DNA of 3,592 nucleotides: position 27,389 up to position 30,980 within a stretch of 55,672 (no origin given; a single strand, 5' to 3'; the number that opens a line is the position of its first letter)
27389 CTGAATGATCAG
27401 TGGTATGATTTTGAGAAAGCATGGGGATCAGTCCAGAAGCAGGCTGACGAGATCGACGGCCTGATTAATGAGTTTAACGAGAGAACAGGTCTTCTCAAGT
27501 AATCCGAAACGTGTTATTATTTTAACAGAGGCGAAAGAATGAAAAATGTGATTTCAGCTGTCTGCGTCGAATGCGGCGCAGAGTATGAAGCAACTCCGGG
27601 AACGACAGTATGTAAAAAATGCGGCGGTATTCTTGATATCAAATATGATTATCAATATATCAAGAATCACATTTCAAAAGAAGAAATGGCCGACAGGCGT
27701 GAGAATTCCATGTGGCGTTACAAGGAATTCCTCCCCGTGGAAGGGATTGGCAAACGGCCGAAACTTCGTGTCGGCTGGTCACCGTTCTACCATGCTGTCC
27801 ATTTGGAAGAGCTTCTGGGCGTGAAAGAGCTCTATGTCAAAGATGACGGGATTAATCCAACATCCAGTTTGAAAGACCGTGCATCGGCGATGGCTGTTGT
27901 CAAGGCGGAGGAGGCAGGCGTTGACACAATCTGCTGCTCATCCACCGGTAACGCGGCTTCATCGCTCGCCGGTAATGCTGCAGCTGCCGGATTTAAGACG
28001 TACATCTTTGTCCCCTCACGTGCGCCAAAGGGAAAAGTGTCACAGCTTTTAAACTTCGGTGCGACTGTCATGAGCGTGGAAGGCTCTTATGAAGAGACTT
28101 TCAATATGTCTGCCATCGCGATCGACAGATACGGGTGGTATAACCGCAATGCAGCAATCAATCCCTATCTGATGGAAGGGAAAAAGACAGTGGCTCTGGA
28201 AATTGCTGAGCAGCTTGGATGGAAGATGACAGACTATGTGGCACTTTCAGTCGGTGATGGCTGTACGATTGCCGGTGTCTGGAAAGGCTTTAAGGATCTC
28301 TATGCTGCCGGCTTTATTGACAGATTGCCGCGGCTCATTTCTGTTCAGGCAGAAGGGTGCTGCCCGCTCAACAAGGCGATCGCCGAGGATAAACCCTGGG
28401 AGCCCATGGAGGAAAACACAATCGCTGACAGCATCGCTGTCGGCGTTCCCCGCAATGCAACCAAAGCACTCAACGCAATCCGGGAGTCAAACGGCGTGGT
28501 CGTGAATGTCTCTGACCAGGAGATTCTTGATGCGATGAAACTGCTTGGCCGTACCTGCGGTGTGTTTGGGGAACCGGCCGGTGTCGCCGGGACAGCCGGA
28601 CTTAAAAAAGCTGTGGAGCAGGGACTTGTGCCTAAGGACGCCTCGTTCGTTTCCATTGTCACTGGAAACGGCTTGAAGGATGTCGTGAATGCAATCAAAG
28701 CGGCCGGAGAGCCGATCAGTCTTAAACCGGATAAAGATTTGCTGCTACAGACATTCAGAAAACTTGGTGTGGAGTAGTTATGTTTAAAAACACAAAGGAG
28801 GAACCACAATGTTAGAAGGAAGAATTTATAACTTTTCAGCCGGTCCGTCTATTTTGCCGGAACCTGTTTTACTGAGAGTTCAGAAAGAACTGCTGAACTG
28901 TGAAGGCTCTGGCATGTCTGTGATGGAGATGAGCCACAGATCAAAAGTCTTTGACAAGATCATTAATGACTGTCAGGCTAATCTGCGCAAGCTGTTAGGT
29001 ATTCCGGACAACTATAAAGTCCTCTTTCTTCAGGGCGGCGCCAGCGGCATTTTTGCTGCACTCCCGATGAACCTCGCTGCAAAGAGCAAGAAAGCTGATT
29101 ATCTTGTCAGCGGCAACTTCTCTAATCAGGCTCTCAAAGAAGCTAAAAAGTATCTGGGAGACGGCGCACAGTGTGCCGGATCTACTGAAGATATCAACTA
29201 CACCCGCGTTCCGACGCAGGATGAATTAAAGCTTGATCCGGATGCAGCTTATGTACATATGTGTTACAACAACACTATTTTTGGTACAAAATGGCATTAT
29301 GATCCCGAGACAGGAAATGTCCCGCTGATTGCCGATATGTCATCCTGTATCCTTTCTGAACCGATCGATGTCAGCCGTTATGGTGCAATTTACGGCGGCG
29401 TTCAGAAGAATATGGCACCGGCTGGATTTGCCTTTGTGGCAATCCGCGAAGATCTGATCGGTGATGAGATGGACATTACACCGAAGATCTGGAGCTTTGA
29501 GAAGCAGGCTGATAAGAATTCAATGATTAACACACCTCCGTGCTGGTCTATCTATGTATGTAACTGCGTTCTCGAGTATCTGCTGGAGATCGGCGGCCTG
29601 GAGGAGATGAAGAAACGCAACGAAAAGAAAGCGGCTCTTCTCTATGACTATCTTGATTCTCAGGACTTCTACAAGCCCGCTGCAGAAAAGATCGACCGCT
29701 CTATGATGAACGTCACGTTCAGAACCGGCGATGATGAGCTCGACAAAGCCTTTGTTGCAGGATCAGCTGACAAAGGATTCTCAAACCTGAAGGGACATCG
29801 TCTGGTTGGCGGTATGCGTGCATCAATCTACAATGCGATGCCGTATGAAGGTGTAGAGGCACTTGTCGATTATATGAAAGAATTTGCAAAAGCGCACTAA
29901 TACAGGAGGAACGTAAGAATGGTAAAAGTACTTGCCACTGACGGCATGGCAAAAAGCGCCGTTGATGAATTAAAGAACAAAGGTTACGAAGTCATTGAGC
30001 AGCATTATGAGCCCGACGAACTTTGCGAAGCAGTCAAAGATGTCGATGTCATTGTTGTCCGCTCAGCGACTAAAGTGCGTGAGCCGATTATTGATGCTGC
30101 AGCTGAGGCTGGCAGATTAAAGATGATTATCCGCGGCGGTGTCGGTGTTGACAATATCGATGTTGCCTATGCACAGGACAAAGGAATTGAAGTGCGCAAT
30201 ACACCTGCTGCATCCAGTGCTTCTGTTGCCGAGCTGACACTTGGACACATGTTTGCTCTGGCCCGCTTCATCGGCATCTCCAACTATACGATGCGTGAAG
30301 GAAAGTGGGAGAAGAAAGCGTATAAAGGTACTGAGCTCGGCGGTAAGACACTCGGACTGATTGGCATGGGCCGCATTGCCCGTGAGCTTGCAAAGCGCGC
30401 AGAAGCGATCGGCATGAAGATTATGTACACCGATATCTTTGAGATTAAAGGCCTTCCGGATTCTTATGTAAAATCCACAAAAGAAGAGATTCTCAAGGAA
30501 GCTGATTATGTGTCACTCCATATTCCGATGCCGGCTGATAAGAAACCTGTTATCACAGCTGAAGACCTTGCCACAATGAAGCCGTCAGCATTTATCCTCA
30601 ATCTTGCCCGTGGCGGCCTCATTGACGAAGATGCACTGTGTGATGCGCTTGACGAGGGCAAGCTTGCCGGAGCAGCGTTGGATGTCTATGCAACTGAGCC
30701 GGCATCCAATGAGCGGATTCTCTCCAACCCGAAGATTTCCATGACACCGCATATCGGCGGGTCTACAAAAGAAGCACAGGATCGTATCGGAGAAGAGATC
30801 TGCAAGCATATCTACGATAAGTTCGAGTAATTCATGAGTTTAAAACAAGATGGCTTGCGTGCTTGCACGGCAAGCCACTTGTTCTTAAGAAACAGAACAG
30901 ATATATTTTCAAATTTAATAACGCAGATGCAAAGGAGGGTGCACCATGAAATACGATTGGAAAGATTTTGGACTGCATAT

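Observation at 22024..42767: Purine/urate-type anaerobic catabolic island with non-canonical composition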

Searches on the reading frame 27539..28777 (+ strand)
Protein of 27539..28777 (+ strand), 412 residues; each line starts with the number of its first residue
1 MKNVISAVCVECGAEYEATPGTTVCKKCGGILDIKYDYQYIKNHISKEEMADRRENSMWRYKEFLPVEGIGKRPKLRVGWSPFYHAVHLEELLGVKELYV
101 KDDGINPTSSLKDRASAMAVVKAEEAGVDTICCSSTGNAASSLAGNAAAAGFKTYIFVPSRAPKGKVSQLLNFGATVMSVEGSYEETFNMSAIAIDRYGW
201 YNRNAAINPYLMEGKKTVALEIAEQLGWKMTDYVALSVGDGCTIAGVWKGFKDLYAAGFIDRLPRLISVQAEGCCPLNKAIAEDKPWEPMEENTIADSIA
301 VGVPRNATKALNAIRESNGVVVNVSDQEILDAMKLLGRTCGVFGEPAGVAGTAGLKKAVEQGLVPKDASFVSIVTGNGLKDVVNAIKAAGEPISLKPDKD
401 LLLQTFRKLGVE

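Call 3: search_protein_families(library=pfam, proteins=[window:27539-28777:+])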
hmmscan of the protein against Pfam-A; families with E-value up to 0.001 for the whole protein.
window:27539-28777:+ (412 aa): 1 family
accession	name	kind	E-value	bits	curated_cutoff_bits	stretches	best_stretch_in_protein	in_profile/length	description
PF00291.31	PALP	-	1.9e-72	244.5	35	1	77-376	4-295/295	Pyridoxal-phosphate dependent enzyme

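Call 5: search_protein_families(library=ncbifam, proteins=[window:27539-28777:+])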
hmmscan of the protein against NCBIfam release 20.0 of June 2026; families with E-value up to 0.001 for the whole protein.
window:27539-28777:+ (412 aa): 40 families (the best 25 are shown)
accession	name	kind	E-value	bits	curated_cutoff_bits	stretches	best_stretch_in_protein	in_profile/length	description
NF006050.0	PRK08197.1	equivalog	1.2e-89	301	303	1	4-382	6-385/406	threonine synthase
NF004170.0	PRK05638.1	equivalog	1.4e-66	224.9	421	1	9-383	4-360/442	threonine synthase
TIGR00260.1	thrC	equivalog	3.2e-63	214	167.1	1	58-381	1-338/340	threonine synthase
NF006205.0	PRK08329.1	equivalog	5e-60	203.3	358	1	8-380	3-345/347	threonine synthase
NF005035.0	PRK06450.1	equivalog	3.9e-55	187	301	1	6-380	3-336/338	threonine synthase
NF004996.0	PRK06381.1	equivalog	4.4e-52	177.1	266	1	80-377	15-317/319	threonine synthase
NF006094.0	PRK08246.1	subfamily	5.8e-30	104.7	331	1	96-357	37-284/310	serine/threonine dehydratase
NF006390.0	PRK08639.1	equivalog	1.9e-27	96.3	421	1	82-377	27-313/418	threonine ammonia-lyase IlvA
TIGR01127.1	ilvA_1Cterm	equivalog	5.3e-27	94.8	378.75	1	87-376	7-283/380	threonine ammonia-lyase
TIGR03844.1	cysteate_syn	equivalog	6.2e-27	94.4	324.9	1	25-384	5-385/398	cysteate synthase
NF006389.0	PRK08638.1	equivalog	5.8e-22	78.1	453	1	95-377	41-313/333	bifunctional threonine ammonia-lyase/L-serine ammonia-lyase TdcB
NF006674.0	PRK09224.1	subfamily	6.8e-22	77.8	577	1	97-377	41-312/508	threonine ammonia-lyase IlvA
NF005680.0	PRK07476.1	equivalog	1.9e-21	76.4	413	1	76-380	19-312/326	hydroxyectoine utilization dehydratase EutB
TIGR02079.1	THD1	equivalog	2.1e-21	76.2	440.55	1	85-377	21-305/410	threonine ammonia-lyase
NF009130.0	PRK12483.1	subfamily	2.9e-21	75.7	801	1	85-376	42-323/521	threonine ammonia-lyase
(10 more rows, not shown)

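Call 19: search_solved_structures(query=window:27539-28777:+, max_evalue=1e-10)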
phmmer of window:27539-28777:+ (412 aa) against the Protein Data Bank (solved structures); distinct sequences matched with E-value up to 1e-10: 16.
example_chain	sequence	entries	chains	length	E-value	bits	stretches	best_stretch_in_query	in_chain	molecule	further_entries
2zsj_A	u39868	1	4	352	4e-67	229.9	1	56-403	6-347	Threonine synthase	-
6cgq_A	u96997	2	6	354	2e-66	227.6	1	59-405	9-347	Threonine synthase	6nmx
2d1f_A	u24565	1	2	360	1.2e-55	192.1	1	60-389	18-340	Threonine synthase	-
1uim_A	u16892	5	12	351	1.2e-54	188.8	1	59-392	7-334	Threonine Synthase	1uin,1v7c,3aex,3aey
1e5x_A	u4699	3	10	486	1.3e-35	126.2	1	27-383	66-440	THREONINE SYNTHASE | THREONINE SYNTHASE 1, CHLOROPLASTIC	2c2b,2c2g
4h27_A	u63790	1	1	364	6.3e-17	64.6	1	82-358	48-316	L-serine dehydratase/L-threonine deaminase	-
1p5j_A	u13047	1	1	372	4.2e-16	61.9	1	82-358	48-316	L-serine dehydratase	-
1pwe_A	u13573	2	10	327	2.3e-15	59.5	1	82-356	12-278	L-serine dehydratase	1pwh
6lut_A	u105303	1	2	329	2.4e-14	56.1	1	87-382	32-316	Probable serine racemase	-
8y1j_A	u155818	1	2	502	1.7e-13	53.4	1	81-364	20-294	L-threonine dehydratase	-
5cvc_A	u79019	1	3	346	5.3e-13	51.7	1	81-381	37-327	Serine racemase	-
8zkv_A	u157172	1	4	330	2.4e-12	49.6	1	98-364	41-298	L-threonine dehydratase biosynthetic IlvA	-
43cq_A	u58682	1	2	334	2.4e-12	49.5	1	98-364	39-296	L-threonine dehydratase biosynthetic IlvA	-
2gn0_A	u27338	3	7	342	4.4e-12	48.7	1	97-378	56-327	Threonine dehydratase catabolic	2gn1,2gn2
1tdj_A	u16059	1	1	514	5.5e-12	48.4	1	98-360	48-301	BIOSYNTHETIC THREONINE DEAMINASE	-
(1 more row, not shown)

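Call 60: search_solved_structures(query=window:27539-28777:+, max_evalue=1e-50, show_alignments=4)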
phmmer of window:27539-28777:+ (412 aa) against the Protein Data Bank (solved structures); distinct sequences matched with E-value up to 1e-50: 4.
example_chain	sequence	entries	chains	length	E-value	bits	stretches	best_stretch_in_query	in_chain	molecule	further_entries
2zsj_A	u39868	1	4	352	4e-67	229.9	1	56-403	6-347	Threonine synthase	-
6cgq_A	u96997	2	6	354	2e-66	227.6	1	59-405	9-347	Threonine synthase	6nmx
2d1f_A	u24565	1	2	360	1.2e-55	192.1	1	60-389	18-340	Threonine synthase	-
1uim_A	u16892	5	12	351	1.2e-54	188.8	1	59-392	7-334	Threonine Synthase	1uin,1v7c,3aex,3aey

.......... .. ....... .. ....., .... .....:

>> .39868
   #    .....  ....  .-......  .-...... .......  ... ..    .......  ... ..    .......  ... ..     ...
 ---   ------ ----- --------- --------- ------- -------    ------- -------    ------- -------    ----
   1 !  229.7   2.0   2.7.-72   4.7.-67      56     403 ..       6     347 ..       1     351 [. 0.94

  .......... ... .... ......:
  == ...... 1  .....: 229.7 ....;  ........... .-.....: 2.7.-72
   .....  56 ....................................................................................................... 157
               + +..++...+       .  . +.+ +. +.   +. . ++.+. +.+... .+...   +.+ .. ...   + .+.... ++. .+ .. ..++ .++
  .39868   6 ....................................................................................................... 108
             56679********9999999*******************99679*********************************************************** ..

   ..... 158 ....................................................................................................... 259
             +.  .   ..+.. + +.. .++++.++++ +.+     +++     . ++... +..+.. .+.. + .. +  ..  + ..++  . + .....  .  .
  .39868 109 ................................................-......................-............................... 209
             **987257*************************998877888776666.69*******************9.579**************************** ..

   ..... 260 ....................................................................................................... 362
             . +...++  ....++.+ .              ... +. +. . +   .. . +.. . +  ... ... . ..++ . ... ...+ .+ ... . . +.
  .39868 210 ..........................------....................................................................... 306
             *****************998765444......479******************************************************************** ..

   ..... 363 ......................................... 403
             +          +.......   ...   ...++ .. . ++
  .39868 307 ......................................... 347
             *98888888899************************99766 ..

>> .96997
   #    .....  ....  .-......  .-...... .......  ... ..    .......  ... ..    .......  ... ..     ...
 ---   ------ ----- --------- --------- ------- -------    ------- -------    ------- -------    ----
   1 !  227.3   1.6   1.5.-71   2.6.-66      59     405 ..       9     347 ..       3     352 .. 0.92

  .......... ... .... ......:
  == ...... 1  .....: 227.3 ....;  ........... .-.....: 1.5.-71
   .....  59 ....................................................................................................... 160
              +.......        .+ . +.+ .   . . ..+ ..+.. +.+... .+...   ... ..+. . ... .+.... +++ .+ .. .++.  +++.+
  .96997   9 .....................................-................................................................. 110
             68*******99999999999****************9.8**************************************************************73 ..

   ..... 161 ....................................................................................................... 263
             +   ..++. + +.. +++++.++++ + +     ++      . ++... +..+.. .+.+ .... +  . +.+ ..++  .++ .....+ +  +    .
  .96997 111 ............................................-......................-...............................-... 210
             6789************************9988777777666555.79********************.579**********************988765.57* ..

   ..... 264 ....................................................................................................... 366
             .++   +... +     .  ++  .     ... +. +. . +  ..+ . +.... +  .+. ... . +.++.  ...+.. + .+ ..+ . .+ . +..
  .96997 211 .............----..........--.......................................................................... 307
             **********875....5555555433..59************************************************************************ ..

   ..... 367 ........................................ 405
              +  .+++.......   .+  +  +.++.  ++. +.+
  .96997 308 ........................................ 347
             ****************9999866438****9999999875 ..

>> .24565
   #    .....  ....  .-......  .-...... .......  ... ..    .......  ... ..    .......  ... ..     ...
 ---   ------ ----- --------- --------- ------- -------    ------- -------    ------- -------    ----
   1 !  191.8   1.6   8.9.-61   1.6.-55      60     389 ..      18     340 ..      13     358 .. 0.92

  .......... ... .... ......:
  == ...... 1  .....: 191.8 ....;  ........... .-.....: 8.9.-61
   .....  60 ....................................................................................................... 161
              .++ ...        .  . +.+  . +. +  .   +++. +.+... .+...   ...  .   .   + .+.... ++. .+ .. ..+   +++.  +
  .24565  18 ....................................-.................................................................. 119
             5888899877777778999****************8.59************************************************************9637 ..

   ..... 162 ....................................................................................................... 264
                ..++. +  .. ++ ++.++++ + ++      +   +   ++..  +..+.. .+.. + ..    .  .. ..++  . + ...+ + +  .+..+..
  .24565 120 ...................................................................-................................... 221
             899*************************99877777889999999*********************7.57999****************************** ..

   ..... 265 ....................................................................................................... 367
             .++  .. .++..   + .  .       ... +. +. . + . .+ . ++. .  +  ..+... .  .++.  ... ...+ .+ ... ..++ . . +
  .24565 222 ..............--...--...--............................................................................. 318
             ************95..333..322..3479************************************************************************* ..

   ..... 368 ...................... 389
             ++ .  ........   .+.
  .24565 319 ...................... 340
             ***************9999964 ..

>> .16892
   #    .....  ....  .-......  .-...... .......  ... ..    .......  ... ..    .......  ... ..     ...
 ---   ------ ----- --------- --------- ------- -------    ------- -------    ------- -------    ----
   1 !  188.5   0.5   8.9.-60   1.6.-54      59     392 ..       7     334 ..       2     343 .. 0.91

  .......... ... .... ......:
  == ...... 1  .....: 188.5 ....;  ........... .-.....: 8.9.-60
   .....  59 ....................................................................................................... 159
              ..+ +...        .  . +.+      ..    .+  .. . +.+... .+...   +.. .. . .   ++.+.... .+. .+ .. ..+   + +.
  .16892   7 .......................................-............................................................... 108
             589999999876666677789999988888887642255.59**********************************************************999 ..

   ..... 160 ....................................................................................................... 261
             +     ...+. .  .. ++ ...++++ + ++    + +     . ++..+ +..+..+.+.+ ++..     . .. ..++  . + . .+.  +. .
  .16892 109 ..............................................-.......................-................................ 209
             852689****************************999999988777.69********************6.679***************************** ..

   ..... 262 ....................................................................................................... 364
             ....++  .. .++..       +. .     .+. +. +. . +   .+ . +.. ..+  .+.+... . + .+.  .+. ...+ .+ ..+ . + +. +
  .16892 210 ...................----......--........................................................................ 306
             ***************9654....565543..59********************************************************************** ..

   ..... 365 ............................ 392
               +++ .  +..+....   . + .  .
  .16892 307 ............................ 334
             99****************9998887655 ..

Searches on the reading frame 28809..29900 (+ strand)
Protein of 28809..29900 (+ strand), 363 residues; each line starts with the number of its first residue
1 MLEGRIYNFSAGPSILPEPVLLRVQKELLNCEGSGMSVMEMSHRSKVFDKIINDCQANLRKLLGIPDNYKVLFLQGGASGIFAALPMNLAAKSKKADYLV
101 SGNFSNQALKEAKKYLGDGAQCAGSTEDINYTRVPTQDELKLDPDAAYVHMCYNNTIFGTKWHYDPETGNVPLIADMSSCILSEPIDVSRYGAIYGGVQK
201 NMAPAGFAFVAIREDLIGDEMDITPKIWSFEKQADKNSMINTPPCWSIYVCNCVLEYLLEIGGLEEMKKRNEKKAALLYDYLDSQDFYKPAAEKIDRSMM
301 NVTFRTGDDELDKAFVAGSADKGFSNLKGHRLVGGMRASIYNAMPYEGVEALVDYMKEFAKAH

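Call 3: search_protein_families(library=pfam, proteins=[window:28809-29900:+])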
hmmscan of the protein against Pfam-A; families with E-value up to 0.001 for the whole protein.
window:28809-29900:+ (363 aa): 1 family
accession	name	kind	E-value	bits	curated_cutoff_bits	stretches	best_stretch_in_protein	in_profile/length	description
PF00266.25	Aminotran_5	-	5.6e-42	144.5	21.5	1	6-352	1-371/371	Aminotransferase class-V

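Call 5: search_protein_families(library=ncbifam, proteins=[window:28809-29900:+])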
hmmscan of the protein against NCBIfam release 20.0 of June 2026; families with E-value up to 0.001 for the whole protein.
window:28809-29900:+ (363 aa): 7 families
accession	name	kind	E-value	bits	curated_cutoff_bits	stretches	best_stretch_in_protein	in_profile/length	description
NF003764.0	PRK05355.1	equivalog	2.1e-150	500.6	253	1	5-363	3-356/357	3-phosphoserine/phosphohydroxythreonine transaminase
TIGR01364.1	serC_1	equivalog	1.3e-145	484.8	443.6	1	6-363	1-358/358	phosphoserine transaminase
NF009112.0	PRK12462.1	equivalog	1e-103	346.9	563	1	7-363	7-364/365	phosphoserine transaminase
TIGR01366.1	serC_3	equivalog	2.3e-13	50.1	401.65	1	31-353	22-351/361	phosphoserine transaminase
NF002841.0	PRK03080.1-2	equivalog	2.1e-10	40.1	477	1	38-312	36-319/389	phosphoserine transaminase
TIGR01365.1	serC_2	equivalog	5.5e-08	32.3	448.2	1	37-314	26-312/374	phosphoserine transaminase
TIGR03301.1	PhnW-AepZ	equivalog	4.4e-06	26.3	360.8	1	39-309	20-301/355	2-aminoethylphosphonate aminotransferase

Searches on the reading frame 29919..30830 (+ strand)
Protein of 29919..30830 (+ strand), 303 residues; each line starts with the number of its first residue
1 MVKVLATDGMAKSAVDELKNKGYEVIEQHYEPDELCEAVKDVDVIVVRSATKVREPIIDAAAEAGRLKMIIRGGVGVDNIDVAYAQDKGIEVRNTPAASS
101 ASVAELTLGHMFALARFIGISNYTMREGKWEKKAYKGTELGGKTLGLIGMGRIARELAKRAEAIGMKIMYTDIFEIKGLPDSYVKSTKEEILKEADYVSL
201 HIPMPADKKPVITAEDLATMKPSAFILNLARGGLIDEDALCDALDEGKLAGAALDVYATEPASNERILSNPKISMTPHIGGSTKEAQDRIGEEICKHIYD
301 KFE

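Call 3: search_protein_families(library=pfam, proteins=[window:29919-30830:+])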
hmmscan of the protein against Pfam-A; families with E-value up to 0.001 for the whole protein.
window:29919-30830:+ (303 aa): 2 families
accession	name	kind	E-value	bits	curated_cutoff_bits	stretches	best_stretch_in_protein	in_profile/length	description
PF02826.25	2-Hacid_dh_C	-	4e-54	183.1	25.1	1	108-280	1-178/178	D-isomer specific 2-hydroxyacid dehydrogenase, NAD binding domain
PF00389.36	2-Hacid_dh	-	2.2e-30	105.5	24.6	1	4-299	1-121/134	D-isomer specific 2-hydroxyacid dehydrogenase, catalytic domain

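Call 5: search_protein_families(library=ncbifam, proteins=[window:29919-30830:+])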
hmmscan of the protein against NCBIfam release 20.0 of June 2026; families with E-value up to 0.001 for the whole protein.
window:29919-30830:+ (303 aa): 22 families
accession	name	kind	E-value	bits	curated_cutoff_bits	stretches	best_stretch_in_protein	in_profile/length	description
TIGR01327.1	PGDH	equivalog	1.6e-94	317.6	454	1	3-300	1-299/525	phosphoglycerate dehydrogenase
NF008759.0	PRK11790.1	equivalog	3e-76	256.7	404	1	2-299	12-314/410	phosphoglycerate dehydrogenase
NF009714.1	PRK13243.1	equivalog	3e-57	194.4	455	1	4-296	5-307/332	glyoxylate reductase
NF005069.0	PRK06487.1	equivalog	2.4e-53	181.3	448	1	28-297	35-306/320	2-hydroxyacid dehydrogenase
NF006263.0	PRK08410.1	equivalog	1.9e-49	168.8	389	1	4-299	5-304/311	D-2-hydroxyacid dehydrogenase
NF005387.0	PRK06932.1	equivalog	1.2e-48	165.7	492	1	28-289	31-297/314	2-hydroxyacid dehydrogenase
NF005750.0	PRK07574.1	equivalog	1.1e-40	139.9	329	1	35-294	84-349/386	NAD-dependent formate dehydrogenase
NF041369.1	Dhydh_Halo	equivalog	4.2e-40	137.9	400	1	75-294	64-287/305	D-2-hydroxyacid dehydrogenase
NF011938.0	PRK15409.1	equivalog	1.1e-37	129.7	492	1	49-287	52-294/324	glyoxylate/hydroxypyruvate reductase GhrB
NF001309.0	PRK00257.1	equivalog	1.6e-36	126.1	434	1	37-297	33-273/379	4-phosphoerythronate dehydrogenase PdxB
NF000492.1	vanH_gen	exception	7e-36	123.9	540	1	38-260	39-255/312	D-lactate dehydrogenase VanH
NF005027.0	PRK06436.1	equivalog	1.3e-29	103.3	261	1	64-283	47-261/303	2-hydroxyacid dehydrogenase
NF006374.0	PRK08605.1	subfamily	8.4e-29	100.7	356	1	33-261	37-267/332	D-lactate dehydrogenase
NF000112.1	vanH-Amyco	exception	1.1e-28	100.5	625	1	44-260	74-284/348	VanH-AOV family D-lactate dehydrogenase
NF000004.1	vanH-D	exception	1.9e-27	96.3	550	1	44-260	51-261/323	D-lactate dehydrogenase VanH-D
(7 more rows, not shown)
